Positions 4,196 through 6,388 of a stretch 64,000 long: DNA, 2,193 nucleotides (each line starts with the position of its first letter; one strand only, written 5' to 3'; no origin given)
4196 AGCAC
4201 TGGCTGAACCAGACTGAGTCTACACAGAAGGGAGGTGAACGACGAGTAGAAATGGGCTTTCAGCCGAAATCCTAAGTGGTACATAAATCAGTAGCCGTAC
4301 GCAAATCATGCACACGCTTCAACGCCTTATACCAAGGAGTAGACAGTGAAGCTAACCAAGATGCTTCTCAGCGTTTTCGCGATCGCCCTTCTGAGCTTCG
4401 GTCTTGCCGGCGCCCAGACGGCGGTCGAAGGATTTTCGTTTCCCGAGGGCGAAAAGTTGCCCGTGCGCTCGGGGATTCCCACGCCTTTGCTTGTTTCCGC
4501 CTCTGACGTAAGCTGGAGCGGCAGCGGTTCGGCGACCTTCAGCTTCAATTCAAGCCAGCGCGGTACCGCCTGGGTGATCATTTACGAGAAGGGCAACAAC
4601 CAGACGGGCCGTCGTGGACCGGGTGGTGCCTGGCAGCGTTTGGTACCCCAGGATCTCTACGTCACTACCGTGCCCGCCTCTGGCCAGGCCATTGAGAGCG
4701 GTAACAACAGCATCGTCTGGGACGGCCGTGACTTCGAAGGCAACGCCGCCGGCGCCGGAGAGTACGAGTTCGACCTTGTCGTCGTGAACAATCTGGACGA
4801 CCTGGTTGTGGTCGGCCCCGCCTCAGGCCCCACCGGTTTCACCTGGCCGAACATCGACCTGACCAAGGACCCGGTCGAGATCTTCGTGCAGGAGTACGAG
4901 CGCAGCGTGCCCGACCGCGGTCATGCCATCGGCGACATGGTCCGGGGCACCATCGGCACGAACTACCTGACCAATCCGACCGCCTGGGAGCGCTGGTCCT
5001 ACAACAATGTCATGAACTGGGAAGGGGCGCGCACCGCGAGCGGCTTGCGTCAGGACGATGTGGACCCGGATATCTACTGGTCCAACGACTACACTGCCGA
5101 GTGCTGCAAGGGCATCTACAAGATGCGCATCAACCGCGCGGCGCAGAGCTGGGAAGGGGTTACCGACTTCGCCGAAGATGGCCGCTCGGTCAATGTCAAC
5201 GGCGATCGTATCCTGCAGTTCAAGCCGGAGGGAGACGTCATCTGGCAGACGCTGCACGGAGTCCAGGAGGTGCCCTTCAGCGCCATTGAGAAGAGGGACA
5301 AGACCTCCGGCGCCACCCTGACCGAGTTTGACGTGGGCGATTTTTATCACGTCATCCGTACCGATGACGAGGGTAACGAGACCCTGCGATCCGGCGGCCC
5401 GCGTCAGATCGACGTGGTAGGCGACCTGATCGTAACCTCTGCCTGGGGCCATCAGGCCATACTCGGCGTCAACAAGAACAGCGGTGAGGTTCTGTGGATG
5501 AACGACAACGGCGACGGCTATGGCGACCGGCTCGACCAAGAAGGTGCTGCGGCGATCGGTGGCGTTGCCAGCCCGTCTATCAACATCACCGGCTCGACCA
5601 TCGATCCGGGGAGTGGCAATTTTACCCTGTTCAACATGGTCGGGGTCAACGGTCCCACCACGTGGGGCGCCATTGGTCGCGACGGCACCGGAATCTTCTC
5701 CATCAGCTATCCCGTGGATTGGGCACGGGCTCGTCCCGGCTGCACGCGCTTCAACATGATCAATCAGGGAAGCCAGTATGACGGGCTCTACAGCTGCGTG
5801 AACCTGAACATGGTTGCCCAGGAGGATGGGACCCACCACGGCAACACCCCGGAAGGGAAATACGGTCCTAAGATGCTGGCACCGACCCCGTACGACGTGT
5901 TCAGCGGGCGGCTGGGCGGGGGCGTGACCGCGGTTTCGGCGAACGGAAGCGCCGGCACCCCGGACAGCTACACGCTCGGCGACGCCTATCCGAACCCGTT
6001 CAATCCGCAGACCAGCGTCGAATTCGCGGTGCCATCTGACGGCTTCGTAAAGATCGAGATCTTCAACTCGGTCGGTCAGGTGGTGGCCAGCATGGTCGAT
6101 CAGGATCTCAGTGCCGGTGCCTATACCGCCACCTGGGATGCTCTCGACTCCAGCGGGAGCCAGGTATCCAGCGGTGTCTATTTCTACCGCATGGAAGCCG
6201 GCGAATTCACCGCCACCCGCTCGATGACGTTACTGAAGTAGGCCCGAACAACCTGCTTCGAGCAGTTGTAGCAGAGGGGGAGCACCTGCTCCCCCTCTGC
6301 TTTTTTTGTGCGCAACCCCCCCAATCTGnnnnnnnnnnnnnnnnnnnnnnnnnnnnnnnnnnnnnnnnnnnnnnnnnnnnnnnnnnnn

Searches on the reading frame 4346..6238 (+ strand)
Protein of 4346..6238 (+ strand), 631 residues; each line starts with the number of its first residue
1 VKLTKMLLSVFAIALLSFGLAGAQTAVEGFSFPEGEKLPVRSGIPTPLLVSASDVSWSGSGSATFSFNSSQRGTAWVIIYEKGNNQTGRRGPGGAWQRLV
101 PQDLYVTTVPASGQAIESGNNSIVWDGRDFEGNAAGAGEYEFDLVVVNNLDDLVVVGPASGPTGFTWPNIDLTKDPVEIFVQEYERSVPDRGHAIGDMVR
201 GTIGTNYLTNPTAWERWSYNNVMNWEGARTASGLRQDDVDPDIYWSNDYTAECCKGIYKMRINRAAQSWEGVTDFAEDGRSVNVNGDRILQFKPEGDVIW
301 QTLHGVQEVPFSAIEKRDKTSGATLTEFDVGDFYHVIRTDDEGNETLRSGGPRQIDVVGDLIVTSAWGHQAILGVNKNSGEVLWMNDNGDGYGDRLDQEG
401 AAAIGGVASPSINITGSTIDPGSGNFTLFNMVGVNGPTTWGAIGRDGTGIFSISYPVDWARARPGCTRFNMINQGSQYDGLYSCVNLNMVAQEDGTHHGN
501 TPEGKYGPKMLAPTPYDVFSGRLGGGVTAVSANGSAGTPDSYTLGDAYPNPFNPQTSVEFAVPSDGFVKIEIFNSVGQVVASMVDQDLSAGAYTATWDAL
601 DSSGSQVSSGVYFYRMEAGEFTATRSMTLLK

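Call 5: search_protein_families(library=pfam, proteins=[window:4346-6238:+], max_evalue=0.01)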
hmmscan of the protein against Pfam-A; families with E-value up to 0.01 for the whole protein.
window:4346-6238:+ (631 aa): 3 families
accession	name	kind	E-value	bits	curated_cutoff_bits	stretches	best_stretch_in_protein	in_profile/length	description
PF13860.13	FlgD_ig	-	1.9e-15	57.1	27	2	562-618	18-75/79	FlgD Ig-like domain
PF18962.6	Por_Secre_tail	-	3.1e-06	27.8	27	1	548-623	2-69/75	Secretion system C-terminal sorting domain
PF13585.12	CHU_C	-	1.6e-05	25.3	27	1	568-618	29-72/86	CHU_C Type IX secretion signal domain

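Call 26: search_protein_families(library=ncbifam, proteins=[window:4346-6238:+], max_evalue=0.01)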
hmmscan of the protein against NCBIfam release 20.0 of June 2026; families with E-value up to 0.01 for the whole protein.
window:4346-6238:+ (631 aa): 12 families
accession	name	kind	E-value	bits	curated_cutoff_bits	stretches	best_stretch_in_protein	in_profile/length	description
NF005176.1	PRK06655.1-1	equivalog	8.6e-10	38.8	230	1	567-619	98-150/197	flagellar hook assembly protein FlgD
TIGR04183.1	Por_Secre_tail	domain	1.3e-08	34.7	23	1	548-625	2-67/72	T9SS type A sorting domain-containing protein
NF009452.0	PRK12812.1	equivalog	1.7e-08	34.1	258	1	565-616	151-204/289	flagellar basal body rod modification protein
NF033707.1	T9SS_sortase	equivalog_domain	2e-07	29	420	1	547-617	1001-1076/1095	type IX secretion system sortase PorU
NF052323.1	T9SSA_dep_M6i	equivalog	5.9e-06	24.5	600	1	548-620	961-1027/1043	T9SS-dependent M6-like inactivated metalloprotease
NF009277.0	PRK12634.1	equivalog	6e-06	26.5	333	1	561-613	117-169/221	flagellar basal body rod modification protein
NF009276.0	PRK12633.1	equivalog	8.5e-05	22.4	383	1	556-620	118-183/234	flagellar basal body rod modification protein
NF009453.0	PRK12813.1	equivalog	0.00011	21.8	264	0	114-145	141-172/223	flagellar basal body rod modification protein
NF053608.1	Lsa66_OmpA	equivalog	0.00011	20.8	700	0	571-627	182-237/581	fibronectin-binding adhesin Lsa66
NF052228.1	T9SS_PorZ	equivalog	0.00093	17.7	260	1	547-616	675-740/757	type IX secretion system anionic LPS delivery protein PorZ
NF038113.1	T9SSA_dep_M36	equivalog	0.0025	16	885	1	547-626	795-865/869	T9SS-dependent M36 family metallopeptidase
NF004496.1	PRK05842.1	equivalog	0.003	16.9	250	0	566-617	166-219/271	flagellar hook assembly protein FlgD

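Call 46: search_solved_structures(query=window:4346-6238:+, max_evalue=1)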
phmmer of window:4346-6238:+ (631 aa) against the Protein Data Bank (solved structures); distinct sequences matched with E-value up to 1: 4.
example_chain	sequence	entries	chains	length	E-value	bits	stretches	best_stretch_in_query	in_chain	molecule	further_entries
7eh9_A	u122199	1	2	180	0.042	15.4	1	557-618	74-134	Basal-body rod modification protein FlgD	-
7bhq_A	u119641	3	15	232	0.069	14.7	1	557-618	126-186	Basal-body rod modification protein FlgD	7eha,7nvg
3c12_A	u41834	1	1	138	0.072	14.6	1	561-614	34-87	Flagellar protein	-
4q5g_A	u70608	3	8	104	0.31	12.5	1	79-116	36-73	Serum amyloid A-3 protein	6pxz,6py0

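Call 51: find_homologous_proteins(query=window:4346-6238:+)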
Query window:4346-6238:+ (631 aa): 46 proteins with E <= 0.001 among 8000 candidates.
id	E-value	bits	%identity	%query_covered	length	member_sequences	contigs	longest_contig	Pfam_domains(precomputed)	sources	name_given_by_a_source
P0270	0.0e+0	1308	90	100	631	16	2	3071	PF13585.13,PF18962.8,PF13860.13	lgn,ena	-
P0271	0.0e+0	1273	87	100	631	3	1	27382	PF13585.13,PF18962.8,PF13860.13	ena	-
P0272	0.0e+0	1107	75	100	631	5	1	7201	PF13585.13,PF18962.8,PF13860.13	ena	-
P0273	2.7e-280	949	91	71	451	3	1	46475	PF13585.13,PF18962.8,PF13860.13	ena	-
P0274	6.6e-265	899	66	96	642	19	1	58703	PF13585.13,PF18962.8,PF13860.13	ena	-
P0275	4.4e-195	668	51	96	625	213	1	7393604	PF13585.13,PF13860.13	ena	-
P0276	1.1e-183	630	49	100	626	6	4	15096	PF13585.13,PF18962.8,PF13860.13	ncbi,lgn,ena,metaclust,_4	metaclust:\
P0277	1.0e-181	624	49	100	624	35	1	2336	PF13585.13,PF18962.8,PF13860.13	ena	-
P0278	1.5e-161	557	45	100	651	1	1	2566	PF13585.13,PF13860.13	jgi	jgi:hypothetical protein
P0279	1.6e-158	547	46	100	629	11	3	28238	PF13585.13,PF18962.8,PF13860.13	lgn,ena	-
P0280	1.0e-154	535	44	100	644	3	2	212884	PF18962.8,PF13860.13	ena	-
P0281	1.9e-154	534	44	100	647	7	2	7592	PF18962.8,PF13860.13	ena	-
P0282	2.7e-146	507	45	100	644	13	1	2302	PF18962.8,PF13860.13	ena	-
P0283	4.2e-146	506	43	100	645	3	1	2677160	PF18962.8,PF13860.13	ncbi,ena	-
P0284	2.0e-145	504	43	100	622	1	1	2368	PF18962.8,PF13860.13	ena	-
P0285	2.1e-143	497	43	100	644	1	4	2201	PF18962.8,PF13860.13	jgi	jgi:hypothetical protein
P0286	6.0e-143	496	43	100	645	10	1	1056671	PF13585.13,PF18962.8,PF13860.13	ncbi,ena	-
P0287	8.4e-142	492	42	100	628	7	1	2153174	PF18962.8,PF13860.13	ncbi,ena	-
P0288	1.7e-141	491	42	100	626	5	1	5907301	PF18962.8,PF13860.13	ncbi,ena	-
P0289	9.0e-140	485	44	94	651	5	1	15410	PF18962.8,PF13860.13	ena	-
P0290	3.8e-139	483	43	95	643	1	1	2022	PF18962.8,PF13860.13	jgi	-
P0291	6.0e-138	479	44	97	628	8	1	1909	PF13585.13,PF18962.8,PF13860.13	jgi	-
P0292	3.2e-135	470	42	99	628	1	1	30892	PF13585.13,PF18962.8,PF13860.13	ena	-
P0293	1.1e-131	458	43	100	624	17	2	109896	PF18962.8,PF13860.13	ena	-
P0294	1.5e-119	418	41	100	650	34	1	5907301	PF18962.8,PF13860.13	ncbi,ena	-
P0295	2.8e-105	371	37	100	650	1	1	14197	PF18962.8,PF13860.13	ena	-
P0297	1.3e-78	283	39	71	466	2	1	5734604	PF18962.8,PF13860.13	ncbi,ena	-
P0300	2.0e-19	88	27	50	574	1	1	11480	PF18962.8,PF13860.13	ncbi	ncbi:MAG: FlgD immunoglobulin-like domain containing protein [Candidatus Latescibacterota bacterium]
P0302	4.9e-14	70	43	15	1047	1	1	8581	PF18962.8,PF13860.13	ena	-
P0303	5.6e-14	70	43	15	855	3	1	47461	PF13385.14,PF18962.8,PF13860.13,PF01436.28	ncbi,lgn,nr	ncbi:hypothetical protein DCC62_10975 [candidate division KSB1 bacterium]|nr:MAG: hypothetical prote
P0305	2.2e-13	68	42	15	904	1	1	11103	PF07602.18,PF18962.8,PF13860.13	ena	-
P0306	7.4e-13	66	38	17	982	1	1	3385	PF18962.8,PF00082.28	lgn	-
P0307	6.1e-12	63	38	18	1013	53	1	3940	PF18962.8,PF13860.13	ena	-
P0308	2.2e-9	54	38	15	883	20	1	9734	PF00404.25,PF18962.8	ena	-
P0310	6.2e-8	50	37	17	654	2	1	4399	PF18962.8,PF13860.13,PF00041.28,PF16656.12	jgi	-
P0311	1.7e-6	45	31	17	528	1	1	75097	PF01839.30,PF13517.13,PF18962.8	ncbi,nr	ncbi:MAG: FG-GAP-like repeat-containing protein [Melioribacteraceae bacterium]|nr:FG-GAP-like repeat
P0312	2.7e-6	44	34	16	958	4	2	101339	PF18962.8,PF14269.13,PF05935.18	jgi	jgi:hypothetical protein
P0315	9.5e-5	39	31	15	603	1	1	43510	PF01839.30,PF13517.13,PF18962.8,PF07593.19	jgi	jgi:enediyne biosynthesis protein E4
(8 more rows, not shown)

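Call 67: predict_structure(alignment_id=A3)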
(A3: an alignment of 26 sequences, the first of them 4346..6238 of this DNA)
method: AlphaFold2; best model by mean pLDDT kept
length: 631 residues; sequences in the alignment: 26
mean_pLDDT: 80.1   pTM: 0.76
mean pLDDT of the five models: 80.1, 76.5, 75.9, 71.4, 70.8
residues with pLDDT >= 90: 188; 70-90: 324; 50-70: 77; < 50: 42
segments of 3 or more residues with pLDDT < 50: 14-30, 391-397, 401-411
pLDDT, mean of each block of 10 residues (from residue 1): 53 42 31 68 89 79 85 93 87 80 91 84 89 84 93 88 74 91 84 87 93 92 84 88 90 85 95 89 75 93 77 90 91 77 75 88 81 92 80 46 46 71 85 60 86 78 74 87 85 75 73 92 71 66 84 77 85 88 80 83 76 89 86 55
secondary structure, 60 per line:
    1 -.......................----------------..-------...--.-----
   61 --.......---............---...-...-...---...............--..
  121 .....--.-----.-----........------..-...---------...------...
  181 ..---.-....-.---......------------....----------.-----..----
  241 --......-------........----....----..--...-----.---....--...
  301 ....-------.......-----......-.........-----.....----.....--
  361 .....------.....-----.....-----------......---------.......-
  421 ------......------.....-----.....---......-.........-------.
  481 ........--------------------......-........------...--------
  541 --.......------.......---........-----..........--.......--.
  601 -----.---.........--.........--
elements in order: H2-24 E50-52 E63-69 E73-84 E88-90 E96-98 E102-116 E119-125 E140-147 E157-159 E169-171 E178-182 E197-202 E215-218 E243-248 E256-263 E268-271 E280-282 E292-295 E298-304 E312-318 E324-329 H331-334 E335-339 E345-349 E354-358 E361-365 E372-376 E382-386 H398-403 E413-419 E427-432 E439-443 E449-453 H457-462 E464-472 E480-488 E509-514 E516-523 E530-532 E543-549 E556-562 E566-573 E579-588 E591-597 E610-618 E621-629

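Call 69: fold_search(model_id=the predicted structure, library=pdb)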
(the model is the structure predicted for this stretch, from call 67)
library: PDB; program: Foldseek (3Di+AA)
matches with E <= 10: 1664; with E <= 0.001: 106
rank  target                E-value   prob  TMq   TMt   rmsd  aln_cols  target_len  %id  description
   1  5m11                  1.3e-07  1.00  0.27  0.23  19.7       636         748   11  Structural and functional probing of PorZ, an essential bacterial surface component of the type-IX secretion system of h (released 2016-11-09)
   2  9e78_0L               2.2e-06  1.00  0.15  0.15  23.9       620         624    9  48-nm repeat of the Leishmania tarentolae doublet microtubule (released 2025-03-12)
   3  7ptp_A                3.5e-06  0.95  0.12  0.11  36.4       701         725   10  In-situ structure of pentameric S-layer protein (released 2021-12-15)
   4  9fx3_A                3.9e-06  0.75  0.11  0.06  28.8       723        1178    8  Structure of active human CD109 (released 2025-03-19)
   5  3s8v_A                1.3e-05  0.99  0.19  0.20  26.2       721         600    9  Crystal structure of LRP6-Dkk1 complex (released 2011-10-26)
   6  6h16_A                1.4e-05  1.00  0.19  0.20  25.5       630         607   10  Structure of LRP6 P3E3P4E4 in complex with VHH L-P2-D07 (released 2019-01-30)
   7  2bzd_A                1.9e-05  0.99  0.18  0.19  22.1       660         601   10  Galactose recognition by the carbohydrate-binding module of a bacterial sialidase. (released 2005-08-19)
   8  7qiv_A                1.9e-05  0.87  0.13  0.13  27.7       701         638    8  Structure of human C3b in complex with the EWE nanobody (released 2022-02-16)
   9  9qk2_F                1.9e-05  0.82  0.12  0.12  28.7       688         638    8  Structure of the Complement classical and lectin pathway C3 convertase in complex with substrate C3 (released 2025-12-24)
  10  9n78_LH               2.1e-05  0.99  0.21  0.19  23.3       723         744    9  SSU processome maturation and disassembly, State L (released 2025-11-05)
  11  8cml_E                2.3e-05  0.82  0.13  0.12  29.2       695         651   10  Cryo-EM structure of complement C5 in complex with nanobodies UNbC5-1 and UNbC5-2 (released 2023-09-27)
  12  8bbg_A                2.4e-05  1.00  0.23  0.12  20.5       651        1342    8  Structure of the IFT-A complex; anterograde IFT-A train model (released 2022-12-21)
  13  6za2_B                2.5e-05  0.97  0.12  0.07  27.4       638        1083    9  Crystal structure of dimeric latent PorU from Porphyromonas gingivalis (released 2021-09-29)
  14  6za2_A                2.6e-05  0.97  0.12  0.07  26.9       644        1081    9  Crystal structure of dimeric latent PorU from Porphyromonas gingivalis (released 2021-09-29)
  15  9n6z_LH               2.8e-05  0.99  0.22  0.18  20.2       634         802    8  SSU processome maturation and disassembly, State D (released 2025-11-05)
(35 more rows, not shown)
